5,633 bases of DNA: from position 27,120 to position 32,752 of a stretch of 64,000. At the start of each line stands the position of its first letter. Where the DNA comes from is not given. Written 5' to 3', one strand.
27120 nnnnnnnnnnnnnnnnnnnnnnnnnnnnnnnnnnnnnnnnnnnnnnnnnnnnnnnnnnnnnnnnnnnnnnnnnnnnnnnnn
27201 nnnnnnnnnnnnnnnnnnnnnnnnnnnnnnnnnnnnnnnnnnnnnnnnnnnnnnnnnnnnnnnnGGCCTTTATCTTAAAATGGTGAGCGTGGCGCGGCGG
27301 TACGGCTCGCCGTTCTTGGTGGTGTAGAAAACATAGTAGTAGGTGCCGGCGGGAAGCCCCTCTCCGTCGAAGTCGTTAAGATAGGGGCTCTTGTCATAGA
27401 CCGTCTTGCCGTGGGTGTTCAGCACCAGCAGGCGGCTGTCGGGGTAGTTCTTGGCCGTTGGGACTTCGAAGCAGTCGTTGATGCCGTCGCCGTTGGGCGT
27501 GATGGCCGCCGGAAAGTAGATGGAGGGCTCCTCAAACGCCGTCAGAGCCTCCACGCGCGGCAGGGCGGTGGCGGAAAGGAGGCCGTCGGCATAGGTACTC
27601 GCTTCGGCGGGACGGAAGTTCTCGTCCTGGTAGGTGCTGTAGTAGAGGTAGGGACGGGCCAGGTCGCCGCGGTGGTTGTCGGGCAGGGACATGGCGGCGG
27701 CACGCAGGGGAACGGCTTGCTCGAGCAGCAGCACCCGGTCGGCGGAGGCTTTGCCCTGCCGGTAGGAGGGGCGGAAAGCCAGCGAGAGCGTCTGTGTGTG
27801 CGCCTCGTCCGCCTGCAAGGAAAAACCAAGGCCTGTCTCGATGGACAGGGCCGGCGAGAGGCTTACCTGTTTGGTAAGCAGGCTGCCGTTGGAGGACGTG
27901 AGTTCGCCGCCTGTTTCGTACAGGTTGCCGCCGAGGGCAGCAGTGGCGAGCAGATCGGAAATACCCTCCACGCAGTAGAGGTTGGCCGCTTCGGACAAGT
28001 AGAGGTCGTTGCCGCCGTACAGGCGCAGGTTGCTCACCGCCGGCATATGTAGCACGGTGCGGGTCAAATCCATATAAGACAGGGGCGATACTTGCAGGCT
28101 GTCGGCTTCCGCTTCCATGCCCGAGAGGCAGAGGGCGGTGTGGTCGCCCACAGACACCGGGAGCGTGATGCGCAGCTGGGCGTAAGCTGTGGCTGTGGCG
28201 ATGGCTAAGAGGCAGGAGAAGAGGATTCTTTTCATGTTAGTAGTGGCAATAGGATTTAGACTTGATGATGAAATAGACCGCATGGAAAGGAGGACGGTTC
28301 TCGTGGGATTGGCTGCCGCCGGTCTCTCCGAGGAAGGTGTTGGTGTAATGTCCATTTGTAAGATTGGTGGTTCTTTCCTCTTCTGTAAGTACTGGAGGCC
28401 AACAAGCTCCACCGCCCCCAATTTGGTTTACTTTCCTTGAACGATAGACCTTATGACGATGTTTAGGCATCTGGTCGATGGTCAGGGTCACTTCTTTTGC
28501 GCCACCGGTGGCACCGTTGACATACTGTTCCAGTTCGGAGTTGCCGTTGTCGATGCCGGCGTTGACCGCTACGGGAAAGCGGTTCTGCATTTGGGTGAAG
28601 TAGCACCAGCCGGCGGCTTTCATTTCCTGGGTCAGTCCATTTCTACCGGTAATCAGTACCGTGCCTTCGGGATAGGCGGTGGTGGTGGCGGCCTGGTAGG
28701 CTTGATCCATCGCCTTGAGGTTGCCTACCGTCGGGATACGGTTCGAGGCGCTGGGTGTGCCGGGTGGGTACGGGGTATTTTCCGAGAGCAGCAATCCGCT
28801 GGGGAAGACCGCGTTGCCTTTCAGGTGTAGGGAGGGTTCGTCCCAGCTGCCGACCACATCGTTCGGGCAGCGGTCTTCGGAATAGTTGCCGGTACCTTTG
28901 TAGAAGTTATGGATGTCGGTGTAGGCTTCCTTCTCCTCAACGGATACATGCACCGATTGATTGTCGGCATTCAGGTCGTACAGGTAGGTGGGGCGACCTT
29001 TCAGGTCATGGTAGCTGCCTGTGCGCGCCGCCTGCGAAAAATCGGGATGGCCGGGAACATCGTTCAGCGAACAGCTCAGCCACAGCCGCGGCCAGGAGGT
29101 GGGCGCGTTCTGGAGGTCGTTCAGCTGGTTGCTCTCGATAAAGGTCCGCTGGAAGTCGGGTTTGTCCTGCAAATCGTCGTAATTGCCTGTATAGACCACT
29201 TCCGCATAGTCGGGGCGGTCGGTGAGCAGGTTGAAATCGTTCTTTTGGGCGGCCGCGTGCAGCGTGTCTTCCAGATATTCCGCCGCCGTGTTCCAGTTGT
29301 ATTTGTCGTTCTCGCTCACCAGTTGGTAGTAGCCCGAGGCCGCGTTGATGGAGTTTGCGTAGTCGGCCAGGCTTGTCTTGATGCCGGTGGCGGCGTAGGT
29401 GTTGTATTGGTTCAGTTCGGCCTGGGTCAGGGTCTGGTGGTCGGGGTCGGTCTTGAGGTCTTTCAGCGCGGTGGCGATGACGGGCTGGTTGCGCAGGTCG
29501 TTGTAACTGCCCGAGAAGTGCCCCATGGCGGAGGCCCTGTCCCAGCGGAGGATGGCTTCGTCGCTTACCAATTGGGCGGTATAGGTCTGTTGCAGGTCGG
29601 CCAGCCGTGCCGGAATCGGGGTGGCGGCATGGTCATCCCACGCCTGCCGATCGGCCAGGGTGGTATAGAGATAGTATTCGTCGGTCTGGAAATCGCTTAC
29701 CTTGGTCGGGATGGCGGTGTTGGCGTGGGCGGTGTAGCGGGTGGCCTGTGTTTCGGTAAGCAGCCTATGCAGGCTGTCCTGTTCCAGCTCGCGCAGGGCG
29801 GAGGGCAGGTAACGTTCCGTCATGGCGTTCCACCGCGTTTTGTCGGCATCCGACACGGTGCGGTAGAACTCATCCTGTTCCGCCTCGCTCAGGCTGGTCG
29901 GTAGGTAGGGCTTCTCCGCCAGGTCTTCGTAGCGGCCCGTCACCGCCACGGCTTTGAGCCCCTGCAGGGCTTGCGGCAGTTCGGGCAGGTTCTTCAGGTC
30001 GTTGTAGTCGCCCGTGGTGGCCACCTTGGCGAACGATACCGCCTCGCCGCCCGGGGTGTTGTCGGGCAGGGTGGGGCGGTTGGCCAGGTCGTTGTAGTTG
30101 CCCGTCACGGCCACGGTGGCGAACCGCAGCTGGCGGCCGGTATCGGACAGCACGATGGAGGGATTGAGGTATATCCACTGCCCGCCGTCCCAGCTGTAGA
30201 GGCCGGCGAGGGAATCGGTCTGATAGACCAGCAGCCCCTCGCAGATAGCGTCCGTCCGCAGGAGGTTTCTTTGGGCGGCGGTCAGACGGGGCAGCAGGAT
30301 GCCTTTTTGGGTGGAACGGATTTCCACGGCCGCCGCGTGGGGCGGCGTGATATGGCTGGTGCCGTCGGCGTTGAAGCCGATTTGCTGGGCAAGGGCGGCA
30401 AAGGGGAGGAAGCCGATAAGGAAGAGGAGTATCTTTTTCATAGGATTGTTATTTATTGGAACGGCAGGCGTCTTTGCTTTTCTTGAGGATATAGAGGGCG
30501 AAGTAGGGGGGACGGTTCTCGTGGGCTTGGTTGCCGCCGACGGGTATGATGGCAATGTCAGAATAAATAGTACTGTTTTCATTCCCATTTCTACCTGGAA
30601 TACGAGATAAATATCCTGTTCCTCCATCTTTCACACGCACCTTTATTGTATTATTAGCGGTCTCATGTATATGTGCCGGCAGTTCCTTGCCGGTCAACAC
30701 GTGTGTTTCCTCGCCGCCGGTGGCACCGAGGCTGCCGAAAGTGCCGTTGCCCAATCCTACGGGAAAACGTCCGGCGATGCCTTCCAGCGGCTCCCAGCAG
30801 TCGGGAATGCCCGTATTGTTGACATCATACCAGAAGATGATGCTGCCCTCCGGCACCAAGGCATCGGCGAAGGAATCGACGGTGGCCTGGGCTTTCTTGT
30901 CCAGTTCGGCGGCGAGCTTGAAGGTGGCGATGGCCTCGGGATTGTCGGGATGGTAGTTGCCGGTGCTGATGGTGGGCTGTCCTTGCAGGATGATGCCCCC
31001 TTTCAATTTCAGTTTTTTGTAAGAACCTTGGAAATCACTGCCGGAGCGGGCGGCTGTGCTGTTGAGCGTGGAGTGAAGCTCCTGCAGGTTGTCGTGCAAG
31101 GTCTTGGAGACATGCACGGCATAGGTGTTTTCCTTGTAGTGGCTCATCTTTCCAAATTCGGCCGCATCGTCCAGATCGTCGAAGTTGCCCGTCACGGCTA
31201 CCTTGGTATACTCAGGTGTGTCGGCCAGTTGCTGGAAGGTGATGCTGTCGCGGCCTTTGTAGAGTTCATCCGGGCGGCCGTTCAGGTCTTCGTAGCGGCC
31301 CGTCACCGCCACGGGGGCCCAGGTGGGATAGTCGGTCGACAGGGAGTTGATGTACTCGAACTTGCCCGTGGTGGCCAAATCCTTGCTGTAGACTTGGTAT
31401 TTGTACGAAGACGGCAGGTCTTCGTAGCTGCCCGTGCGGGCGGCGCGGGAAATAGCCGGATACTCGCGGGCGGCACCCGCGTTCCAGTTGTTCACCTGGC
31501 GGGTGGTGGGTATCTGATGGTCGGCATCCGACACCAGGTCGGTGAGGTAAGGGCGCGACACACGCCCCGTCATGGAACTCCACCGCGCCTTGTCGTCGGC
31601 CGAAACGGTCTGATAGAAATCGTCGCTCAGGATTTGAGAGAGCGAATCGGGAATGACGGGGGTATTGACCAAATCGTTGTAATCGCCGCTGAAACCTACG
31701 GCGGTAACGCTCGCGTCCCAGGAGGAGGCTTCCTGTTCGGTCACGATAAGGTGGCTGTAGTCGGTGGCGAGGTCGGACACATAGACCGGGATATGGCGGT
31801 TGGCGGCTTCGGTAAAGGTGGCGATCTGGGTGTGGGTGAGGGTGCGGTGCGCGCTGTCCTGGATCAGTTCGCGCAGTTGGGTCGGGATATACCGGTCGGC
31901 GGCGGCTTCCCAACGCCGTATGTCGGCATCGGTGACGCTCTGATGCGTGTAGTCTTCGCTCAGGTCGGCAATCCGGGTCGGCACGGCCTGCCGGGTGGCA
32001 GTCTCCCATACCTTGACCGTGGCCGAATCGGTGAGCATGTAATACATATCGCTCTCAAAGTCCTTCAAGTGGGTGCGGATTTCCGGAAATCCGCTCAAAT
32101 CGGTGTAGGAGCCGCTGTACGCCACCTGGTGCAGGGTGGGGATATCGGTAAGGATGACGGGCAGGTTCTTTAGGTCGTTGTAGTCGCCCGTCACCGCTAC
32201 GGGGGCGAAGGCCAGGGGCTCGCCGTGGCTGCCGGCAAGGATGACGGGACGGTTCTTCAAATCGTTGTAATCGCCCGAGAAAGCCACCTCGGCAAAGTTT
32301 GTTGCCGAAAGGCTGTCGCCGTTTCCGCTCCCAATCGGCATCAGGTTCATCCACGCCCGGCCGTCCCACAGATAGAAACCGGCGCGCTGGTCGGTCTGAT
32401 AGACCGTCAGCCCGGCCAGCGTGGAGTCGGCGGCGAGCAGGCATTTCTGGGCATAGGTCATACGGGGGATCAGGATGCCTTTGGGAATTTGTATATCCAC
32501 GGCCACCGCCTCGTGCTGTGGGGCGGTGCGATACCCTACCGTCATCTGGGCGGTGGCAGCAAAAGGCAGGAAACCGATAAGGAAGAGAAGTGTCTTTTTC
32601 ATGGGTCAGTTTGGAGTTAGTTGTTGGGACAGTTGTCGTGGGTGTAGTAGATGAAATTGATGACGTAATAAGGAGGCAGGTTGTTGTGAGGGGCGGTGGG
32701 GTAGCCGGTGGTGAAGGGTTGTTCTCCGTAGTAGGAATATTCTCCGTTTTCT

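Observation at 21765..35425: Tail-fibre / T9SS display module translationally coupled to the end of a conjugative tra operon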

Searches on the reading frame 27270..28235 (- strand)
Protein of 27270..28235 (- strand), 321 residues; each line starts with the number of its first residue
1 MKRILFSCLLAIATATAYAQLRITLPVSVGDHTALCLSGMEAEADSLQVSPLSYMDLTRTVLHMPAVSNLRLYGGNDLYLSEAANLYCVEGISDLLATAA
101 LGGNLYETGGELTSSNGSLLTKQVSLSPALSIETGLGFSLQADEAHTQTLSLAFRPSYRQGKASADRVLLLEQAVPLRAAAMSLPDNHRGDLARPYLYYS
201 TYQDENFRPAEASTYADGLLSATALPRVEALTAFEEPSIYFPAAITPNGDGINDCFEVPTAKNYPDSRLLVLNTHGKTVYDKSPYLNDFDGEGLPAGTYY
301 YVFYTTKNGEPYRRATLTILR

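Call 4: search_protein_families(library=pfam, proteins=[window:27270-28235:-], max_evalue=0.1)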
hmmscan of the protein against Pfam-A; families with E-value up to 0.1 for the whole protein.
window:27270-28235:- (321 aa): 1 family
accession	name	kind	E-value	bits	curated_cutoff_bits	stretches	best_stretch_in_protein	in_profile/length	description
PF13585.12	CHU_C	-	1.2e-18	67.5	27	1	241-310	3-77/86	CHU_C Type IX secretion signal domain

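Call 5: search_protein_families(library=ncbifam, proteins=[window:27270-28235:-], max_evalue=0.1)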
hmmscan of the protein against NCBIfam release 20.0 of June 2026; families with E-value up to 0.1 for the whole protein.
window:27270-28235:- (321 aa): 1 family
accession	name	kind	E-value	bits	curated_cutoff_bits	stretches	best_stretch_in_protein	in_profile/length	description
TIGR04131.1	Bac_Flav_CTERM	domain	1e-08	35.2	35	1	240-309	2-75/85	T9SS type B sorting domain-containing protein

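Call 66: find_homologous_proteins(query=window:27270-28235:-, max_evalue=0.001)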
Query window:27270-28235:- (321 aa): 21 proteins with E <= 0.001 among 7005 candidates.
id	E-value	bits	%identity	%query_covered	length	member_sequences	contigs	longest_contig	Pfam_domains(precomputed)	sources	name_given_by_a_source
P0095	2.4e-191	653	93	100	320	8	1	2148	PF13585.13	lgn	-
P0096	2.7e-178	610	86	100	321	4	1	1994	PF13585.13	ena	-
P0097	3.2e-177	606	85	100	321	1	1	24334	PF13585.13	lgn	-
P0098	1.5e-175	601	83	100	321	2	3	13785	PF13585.13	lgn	-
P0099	1.5e-174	598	84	100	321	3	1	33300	PF13585.13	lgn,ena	-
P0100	3.4e-169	580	82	100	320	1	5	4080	PF13585.13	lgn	-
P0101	1.7e-161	555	78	100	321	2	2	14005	PF13585.13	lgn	-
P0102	3.7e-145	501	74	96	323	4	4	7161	PF13585.13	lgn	-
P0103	3.0e-142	491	69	100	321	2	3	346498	PF13585.13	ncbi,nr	ncbi:MAG: gliding motility-associated C-terminal domain-containing protein [Bacteroides sp.]|nr:glid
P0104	1.2e-82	296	52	100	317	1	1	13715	PF13585.13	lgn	-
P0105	9.7e-81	289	52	95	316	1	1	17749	PF13585.13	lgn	-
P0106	1.2e-41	161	80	31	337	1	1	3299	PF01548.24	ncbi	-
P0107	1.8e-23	101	32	69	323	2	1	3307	PF13585.13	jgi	jgi:gliding motility-associated-like protein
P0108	1.4e-10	59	44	27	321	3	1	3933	PF13585.13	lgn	-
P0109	5.2e-9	54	39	26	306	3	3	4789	PF13585.13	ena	-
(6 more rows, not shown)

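Call 76: predict_structure(alignment_id=A6)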
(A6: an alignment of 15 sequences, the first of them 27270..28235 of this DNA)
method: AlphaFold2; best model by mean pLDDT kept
length: 321 residues; sequences in the alignment: 15
mean_pLDDT: 89.3   pTM: 0.73
mean pLDDT of the five models: 89.3, 84.8, 84.4, 66.9, 42.0
residues with pLDDT >= 90: 215; 70-90: 88; 50-70: 7; < 50: 11
segments of 3 or more residues with pLDDT < 50: 9-16
pLDDT, mean of each block of 10 residues (from residue 1): 50 56 84 91 85 92 92 96 95 97 93 96 97 97 97 93 94 96 90 93 90 90 94 86 87 85 85 94 92 93 85 90 85
secondary structure, 60 per line:
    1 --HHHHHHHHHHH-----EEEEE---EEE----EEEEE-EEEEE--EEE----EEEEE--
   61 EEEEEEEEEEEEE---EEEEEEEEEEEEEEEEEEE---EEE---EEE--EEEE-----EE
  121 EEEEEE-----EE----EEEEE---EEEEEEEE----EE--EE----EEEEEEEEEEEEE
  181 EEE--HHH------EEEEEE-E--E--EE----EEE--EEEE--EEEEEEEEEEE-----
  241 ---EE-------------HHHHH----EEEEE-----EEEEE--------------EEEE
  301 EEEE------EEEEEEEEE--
elements in order: H3-13 E19-23 E27-29 E34-38 E40-44 E47-49 E54-58 E61-73 E77-95 E99-101 E105-107 E110-113 E119-126 E138-142 E146-153 E168-183 E195-200 E214-216 E219-222 E225-235 H259-263 E268-272 E278-282 E297-304 E311-319

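Call 80: fold_search(model_id=the predicted structure, library=pdb)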
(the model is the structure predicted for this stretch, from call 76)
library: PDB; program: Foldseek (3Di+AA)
matches with E <= 10: 597; with E <= 0.001: 0
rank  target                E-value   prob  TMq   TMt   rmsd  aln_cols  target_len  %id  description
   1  4es8_B                6.1e-03  0.75  0.18  0.19  15.7       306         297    9  Crystal Structure of the adhesin domain of Epf from Streptococcus pyogenes in P212121 (released 2012-09-19)
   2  4es9_A                1.1e-02  0.66  0.17  0.19  14.9       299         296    9  Crystal Structure of the adhesin domain of Epf from Streptococcus pyogenes in P21 (released 2012-09-19)
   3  4es9_D                1.6e-02  0.57  0.17  0.18  15.8       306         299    9  Crystal Structure of the adhesin domain of Epf from Streptococcus pyogenes in P21 (released 2012-09-19)
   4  4es9_C                2.2e-02  0.54  0.17  0.18  15.6       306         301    9  Crystal Structure of the adhesin domain of Epf from Streptococcus pyogenes in P21 (released 2012-09-19)
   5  4es8_A                2.6e-02  0.51  0.17  0.18  14.9       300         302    9  Crystal Structure of the adhesin domain of Epf from Streptococcus pyogenes in P212121 (released 2012-09-19)
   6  4d8o                  2.7e-02  0.84  0.24  0.17  16.4       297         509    8  Crystal Structure of the ankyrin-B ZU5-ZU5-UPA-DD tandem (released 2012-03-28)
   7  4es9_B                2.7e-02  0.47  0.17  0.18  15.8       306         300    9  Crystal Structure of the adhesin domain of Epf from Streptococcus pyogenes in P21 (released 2012-09-19)
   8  7crw_A                3.5e-02  0.84  0.24  0.27  15.6       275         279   10  Cryo-EM structure of rNLRP1-rDPP9 complex (released 2021-03-24)
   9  7zhj_b                3.7e-02  0.23  0.13  0.06  33.4       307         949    8  Tail tip of siphophage T5 : tip proteins (released 2023-02-08)
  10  3fha_B                5.0e-02  0.20  0.11  0.08  16.4       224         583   10  Structure of endo-beta-N-acetylglucosaminidase A (released 2009-04-28)
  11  8hcn_D                5.5e-02  0.07  0.10  0.12  17.6       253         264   13  CryoEM Structure of Klebsiella pneumoniae UreD/urease complex (released 2023-05-03)
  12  5xyr                  6.8e-02  0.54  0.20  0.05  16.1       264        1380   12  Crystal structure of a serine protease from Streptococcus species (released 2018-08-08)
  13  7b5i_AB               7.9e-02  0.21  0.14  0.12  20.8       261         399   11  Cryo-EM structure of the contractile injection system cap complex from Anabaena PCC7120 (released 2022-02-23)
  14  8vdk                  7.9e-02  0.21  0.14  0.11  21.1       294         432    8  Crystal Structure of LPXTG-motif Cell Wall Anchor Domain Protein MSCRAMM_SdrD from Staphylococcus aureus (released 2024-08-07)
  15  8xrx_C                8.8e-02  0.11  0.09  0.05  18.3       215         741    9  The crystal structure of a GH3 enzyme CcBgl3B with glucose and gentiobiose (released 2024-04-10)
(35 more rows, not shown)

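Call 82: search_protein_families(library=phrogs, proteins=[window:27270-28235:-], max_evalue=0.001)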
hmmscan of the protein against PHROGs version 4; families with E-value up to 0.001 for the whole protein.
window:27270-28235:- (321 aa): 0 families

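Call 100: fold_search(model_id=the predicted structure, library=viral)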
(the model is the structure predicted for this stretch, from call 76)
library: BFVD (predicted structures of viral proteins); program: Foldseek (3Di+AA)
matches with E <= 10: 677; with E <= 0.001: 3
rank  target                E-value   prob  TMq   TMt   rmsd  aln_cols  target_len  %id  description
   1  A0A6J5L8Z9            2.0e-05  1.00  0.23  0.36  12.8       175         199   16  Gliding motility-associated, C-terminal domain [uncultured Caudovirales phage]
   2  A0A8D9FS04            6.5e-04  1.00  0.23  0.06  22.4       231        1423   14  Putative signaling protein [uncultured marine phage]
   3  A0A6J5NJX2            7.2e-04  1.00  0.22  0.35  15.5       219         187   16  Gliding motility-associated, C-terminal domain [uncultured Caudovirales phage]
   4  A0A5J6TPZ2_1          1.2e-03  0.44  0.16  0.08  19.1       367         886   11  (no name in the UniProt tables at hand)
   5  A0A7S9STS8            2.7e-03  1.00  0.21  0.17   3.9       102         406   26  Gliding motility-associated C-terminal domain-containing protein [Virus NIOZ-UU157]
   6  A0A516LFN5            3.0e-03  1.00  0.22  0.24   3.8        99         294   22  (no name in the UniProt tables at hand)
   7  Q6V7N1                5.9e-03  0.35  0.16  0.10  15.0       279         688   10  Pectin lyase-like protein [Burkholderia phage Bcep22]
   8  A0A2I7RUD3            6.6e-03  0.33  0.17  0.08  17.9       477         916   11  (no name in the UniProt tables at hand)
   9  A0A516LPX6            7.7e-03  1.00  0.25  0.21  14.1       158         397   19  (no name in the UniProt tables at hand)
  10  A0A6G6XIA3            8.5e-03  0.28  0.14  0.05  17.6       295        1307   11  (no name in the UniProt tables at hand)
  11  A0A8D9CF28            1.5e-02  1.00  0.21  0.56   4.5        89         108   22  Putative lyase [uncultured marine phage]
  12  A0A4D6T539            1.7e-02  0.60  0.23  0.25  14.9       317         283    8  Tail fiber family protein [Klebsiella phage vB_KpnP_FZ12]
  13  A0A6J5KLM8            1.7e-02  0.11  0.11  0.09  30.6       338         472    8  Putative tail fiber protein gp53-like C-terminal domain-containing protein [uncultured Caudovirales phage]
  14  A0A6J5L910            1.7e-02  0.82  0.15  0.20  15.8       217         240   13  Secretion system C-terminal sorting domain [uncultured Caudovirales phage]
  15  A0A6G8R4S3            2.4e-02  0.18  0.13  0.08  16.2       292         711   12  (no name in the UniProt tables at hand)
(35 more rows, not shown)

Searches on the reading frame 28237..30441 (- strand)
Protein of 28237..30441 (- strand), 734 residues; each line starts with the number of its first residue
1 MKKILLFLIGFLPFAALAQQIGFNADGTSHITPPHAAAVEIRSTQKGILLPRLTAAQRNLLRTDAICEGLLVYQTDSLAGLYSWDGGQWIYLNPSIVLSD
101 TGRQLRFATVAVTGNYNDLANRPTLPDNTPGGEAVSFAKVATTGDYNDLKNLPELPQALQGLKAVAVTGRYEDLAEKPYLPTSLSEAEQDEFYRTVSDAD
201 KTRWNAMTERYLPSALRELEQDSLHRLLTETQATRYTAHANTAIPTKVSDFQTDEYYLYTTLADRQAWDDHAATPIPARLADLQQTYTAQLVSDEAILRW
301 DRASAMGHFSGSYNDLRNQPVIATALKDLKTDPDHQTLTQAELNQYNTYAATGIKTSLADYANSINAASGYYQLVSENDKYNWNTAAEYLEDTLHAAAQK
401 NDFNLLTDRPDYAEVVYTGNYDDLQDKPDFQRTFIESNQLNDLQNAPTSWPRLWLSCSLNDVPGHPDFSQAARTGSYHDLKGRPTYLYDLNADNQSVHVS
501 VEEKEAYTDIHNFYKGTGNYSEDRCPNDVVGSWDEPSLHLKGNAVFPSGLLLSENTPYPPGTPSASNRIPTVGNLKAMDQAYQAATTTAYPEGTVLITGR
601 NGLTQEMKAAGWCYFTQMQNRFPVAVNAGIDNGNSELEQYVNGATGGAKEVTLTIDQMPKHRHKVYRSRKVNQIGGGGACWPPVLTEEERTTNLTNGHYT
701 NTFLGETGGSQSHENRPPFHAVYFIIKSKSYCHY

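Call 4: search_protein_families(library=pfam, proteins=[window:28237-30441:-], max_evalue=0.1)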
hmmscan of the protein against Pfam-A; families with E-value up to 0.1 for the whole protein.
window:28237-30441:- (734 aa): 1 family
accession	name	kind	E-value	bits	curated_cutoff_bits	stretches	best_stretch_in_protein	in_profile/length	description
PF21939.1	Gp10_C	-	0.00055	21.3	27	1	588-725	4-136/139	Baseplate structural protein Gp10, C-terminal domain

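Call 5: search_protein_families(library=ncbifam, proteins=[window:28237-30441:-], max_evalue=0.1)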
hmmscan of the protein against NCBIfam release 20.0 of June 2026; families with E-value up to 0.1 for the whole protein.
window:28237-30441:- (734 aa): 2 families
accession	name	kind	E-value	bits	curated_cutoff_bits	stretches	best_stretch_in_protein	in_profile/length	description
TIGR01818.1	ntrC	equivalog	0.014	14.2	558.6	0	563-650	128-218/463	nitrogen regulation protein NR(I)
TIGR02329.1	propionate_PrpR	equivalog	0.03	13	499.2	1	572-649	215-295/526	propionate catabolism operon regulatory protein PrpR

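Call 82: search_protein_families(library=phrogs, proteins=[window:28237-30441:-], max_evalue=0.001)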
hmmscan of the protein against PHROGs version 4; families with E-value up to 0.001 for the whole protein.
window:28237-30441:- (734 aa): 6 families
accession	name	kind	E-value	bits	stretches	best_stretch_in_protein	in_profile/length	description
phrog_17509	-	unknown function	1.7e-12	48.4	1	136-180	97-140/281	-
phrog_8469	-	tail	4.3e-11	43.7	1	570-666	125-198/303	tail fiber protein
phrog_8763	-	tail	5.5e-11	42.3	1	628-728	624-748/1024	tail protein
phrog_24267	-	unknown function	2e-07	31.9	1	628-725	176-262/266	-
phrog_9116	-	tail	1.4e-05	25.1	1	625-726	117-209/455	tail protein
phrog_31472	-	unknown function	0.00085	19.8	0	459-521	82-145/359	-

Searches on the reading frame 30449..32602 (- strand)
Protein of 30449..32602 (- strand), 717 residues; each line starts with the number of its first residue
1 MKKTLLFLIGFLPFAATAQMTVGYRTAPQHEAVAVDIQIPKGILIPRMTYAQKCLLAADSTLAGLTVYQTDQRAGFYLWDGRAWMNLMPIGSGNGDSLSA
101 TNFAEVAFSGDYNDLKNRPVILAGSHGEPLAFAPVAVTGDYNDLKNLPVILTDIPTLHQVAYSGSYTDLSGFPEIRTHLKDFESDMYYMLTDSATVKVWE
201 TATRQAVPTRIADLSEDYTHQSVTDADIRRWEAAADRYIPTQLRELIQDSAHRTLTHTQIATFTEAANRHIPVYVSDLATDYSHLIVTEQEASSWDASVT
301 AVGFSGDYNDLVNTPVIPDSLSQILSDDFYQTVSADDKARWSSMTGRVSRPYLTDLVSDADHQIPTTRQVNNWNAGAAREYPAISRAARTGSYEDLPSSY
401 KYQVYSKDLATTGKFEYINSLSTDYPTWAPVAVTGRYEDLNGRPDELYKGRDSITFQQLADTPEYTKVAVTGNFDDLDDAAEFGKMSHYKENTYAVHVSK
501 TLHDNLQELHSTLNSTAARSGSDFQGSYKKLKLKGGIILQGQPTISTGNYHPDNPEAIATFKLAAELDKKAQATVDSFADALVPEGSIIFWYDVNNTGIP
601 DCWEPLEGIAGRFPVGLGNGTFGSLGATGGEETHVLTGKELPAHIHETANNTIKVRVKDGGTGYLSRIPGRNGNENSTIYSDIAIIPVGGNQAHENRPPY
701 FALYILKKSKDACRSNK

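Call 4: search_protein_families(library=pfam, proteins=[window:30449-32602:-], max_evalue=0.1)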
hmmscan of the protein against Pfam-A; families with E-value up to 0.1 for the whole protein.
window:30449-32602:- (717 aa): 1 family
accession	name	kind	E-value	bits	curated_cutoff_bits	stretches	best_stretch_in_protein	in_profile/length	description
PF21939.1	Gp10_C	-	0.0016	19.8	27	1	611-705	35-135/139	Baseplate structural protein Gp10, C-terminal domain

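Call 5: search_protein_families(library=ncbifam, proteins=[window:30449-32602:-], max_evalue=0.1)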
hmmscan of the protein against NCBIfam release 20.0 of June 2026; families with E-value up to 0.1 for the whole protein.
window:30449-32602:- (717 aa): 0 families

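Call 82: search_protein_families(library=phrogs, proteins=[window:30449-32602:-], max_evalue=0.001)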
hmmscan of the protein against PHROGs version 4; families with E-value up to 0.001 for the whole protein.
window:30449-32602:- (717 aa): 6 families
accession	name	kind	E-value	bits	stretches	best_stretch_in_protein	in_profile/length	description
phrog_17509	-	unknown function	1.1e-14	55.6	1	106-190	69-155/281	-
phrog_8763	-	tail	9.3e-12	44.9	1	473-706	496-745/1024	tail protein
phrog_8469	-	tail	1.3e-08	35.6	1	611-680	162-229/303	tail fiber protein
phrog_24267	-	unknown function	4.4e-06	27.5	1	611-708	172-264/266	-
phrog_9116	-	tail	5.5e-06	26.4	1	609-704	114-207/455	tail protein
phrog_1800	-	tail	0.00061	19.8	0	572-707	379-544/545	tail collar fiber protein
